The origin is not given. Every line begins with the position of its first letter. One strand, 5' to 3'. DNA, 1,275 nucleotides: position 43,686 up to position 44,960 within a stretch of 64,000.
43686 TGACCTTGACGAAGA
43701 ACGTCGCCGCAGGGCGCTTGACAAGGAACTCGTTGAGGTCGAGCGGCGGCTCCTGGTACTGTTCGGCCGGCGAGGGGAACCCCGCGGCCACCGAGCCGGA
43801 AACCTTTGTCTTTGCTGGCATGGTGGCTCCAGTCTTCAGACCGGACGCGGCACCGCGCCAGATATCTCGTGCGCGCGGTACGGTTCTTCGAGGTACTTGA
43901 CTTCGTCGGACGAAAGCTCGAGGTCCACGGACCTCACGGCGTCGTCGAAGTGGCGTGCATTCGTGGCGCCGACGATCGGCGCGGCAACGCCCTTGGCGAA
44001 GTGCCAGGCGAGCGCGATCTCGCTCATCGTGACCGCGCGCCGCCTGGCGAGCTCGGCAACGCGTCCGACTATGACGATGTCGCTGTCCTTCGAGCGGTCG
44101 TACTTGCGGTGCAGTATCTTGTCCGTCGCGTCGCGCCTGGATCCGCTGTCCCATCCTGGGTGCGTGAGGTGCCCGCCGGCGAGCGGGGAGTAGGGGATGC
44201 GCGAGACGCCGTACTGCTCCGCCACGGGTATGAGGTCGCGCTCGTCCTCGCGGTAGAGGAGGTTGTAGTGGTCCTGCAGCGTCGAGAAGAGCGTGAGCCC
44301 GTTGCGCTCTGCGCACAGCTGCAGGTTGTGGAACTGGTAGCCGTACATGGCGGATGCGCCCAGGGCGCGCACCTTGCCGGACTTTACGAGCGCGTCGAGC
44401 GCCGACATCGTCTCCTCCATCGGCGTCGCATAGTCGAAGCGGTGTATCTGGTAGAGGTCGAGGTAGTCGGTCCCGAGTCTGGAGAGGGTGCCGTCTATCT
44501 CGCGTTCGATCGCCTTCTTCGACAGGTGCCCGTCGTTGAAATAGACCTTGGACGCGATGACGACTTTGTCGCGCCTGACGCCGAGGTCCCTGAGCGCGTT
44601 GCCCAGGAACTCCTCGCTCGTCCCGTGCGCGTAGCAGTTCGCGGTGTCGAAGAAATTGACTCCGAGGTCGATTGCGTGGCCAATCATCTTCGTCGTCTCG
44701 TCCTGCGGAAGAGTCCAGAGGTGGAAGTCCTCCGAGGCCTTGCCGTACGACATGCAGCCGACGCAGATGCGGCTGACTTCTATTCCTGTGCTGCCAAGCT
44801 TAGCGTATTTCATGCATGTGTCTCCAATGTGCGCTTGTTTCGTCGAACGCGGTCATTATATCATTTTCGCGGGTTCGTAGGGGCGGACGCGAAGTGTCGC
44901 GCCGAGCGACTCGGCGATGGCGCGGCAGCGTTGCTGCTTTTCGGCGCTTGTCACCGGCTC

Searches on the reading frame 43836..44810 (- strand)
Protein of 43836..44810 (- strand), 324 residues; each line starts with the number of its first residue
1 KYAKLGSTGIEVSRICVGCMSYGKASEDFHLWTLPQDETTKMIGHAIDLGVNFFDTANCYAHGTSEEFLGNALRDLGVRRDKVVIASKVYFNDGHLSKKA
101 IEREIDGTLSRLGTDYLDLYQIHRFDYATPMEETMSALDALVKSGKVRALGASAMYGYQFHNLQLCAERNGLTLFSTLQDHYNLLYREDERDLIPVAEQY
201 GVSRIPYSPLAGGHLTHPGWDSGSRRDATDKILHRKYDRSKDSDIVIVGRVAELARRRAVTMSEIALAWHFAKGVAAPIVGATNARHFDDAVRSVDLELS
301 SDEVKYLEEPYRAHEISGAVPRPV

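Call 65: list_cluster_members(proteins=[window:43836-44810:-, window:44856-45776:-, window:30927-31850:+, window:22891-23754:+, window:21947-22816:+, window:34097-35476:+])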
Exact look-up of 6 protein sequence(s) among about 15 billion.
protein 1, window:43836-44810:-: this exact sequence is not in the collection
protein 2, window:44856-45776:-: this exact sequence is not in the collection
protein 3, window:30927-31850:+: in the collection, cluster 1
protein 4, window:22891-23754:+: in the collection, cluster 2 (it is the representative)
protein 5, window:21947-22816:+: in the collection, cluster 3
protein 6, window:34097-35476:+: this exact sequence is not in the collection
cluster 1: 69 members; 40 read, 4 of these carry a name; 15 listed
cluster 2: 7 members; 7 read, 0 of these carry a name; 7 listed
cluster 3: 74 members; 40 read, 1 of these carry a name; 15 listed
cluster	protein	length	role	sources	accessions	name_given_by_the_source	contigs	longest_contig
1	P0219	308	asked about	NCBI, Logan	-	-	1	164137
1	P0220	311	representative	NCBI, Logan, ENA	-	-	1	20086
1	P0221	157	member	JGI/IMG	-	drug/metabolite transporter (DMT)-like permease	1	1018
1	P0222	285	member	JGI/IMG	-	drug/metabolite transporter (DMT)-like permease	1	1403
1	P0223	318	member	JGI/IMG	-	drug/metabolite transporter (DMT)-like permease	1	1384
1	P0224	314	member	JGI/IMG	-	drug/metabolite transporter (DMT)-like permease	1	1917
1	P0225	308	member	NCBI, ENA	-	-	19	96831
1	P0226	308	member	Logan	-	-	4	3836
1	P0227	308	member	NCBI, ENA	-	-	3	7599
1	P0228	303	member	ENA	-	-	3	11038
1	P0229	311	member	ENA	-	-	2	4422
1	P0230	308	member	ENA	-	-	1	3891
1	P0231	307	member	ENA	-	-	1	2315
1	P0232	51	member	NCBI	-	-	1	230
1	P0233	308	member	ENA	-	-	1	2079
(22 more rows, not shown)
